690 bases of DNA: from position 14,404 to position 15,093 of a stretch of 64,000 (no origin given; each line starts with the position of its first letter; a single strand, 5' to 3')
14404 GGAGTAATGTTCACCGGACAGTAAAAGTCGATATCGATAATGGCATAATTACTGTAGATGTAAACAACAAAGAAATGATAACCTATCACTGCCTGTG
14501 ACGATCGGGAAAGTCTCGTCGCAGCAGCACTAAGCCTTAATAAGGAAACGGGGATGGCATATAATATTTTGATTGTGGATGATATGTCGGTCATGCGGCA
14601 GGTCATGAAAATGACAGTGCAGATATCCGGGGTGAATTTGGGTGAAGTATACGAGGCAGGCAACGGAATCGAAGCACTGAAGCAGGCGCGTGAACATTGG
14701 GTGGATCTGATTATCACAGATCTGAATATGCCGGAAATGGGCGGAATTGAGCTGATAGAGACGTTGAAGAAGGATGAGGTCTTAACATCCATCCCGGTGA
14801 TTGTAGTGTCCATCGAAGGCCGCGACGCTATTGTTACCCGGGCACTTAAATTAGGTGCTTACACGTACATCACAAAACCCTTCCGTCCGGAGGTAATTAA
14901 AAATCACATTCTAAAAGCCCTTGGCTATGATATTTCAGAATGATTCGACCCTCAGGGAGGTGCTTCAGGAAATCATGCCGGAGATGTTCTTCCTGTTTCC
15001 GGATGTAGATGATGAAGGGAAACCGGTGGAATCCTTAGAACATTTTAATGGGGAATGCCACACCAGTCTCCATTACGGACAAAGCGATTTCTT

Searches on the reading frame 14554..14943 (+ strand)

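Call 69: search_protein_families(library=pfam, proteins=[window:14554-14943:+], max_evalue=0.00001)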
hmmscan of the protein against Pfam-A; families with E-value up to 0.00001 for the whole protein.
window:14554-14943:+ (129 aa): 1 family
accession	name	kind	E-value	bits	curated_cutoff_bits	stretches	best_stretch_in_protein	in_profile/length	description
PF00072.30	Response_reg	-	3e-28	98.6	30.2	1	5-119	1-110/111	Response regulator receiver domain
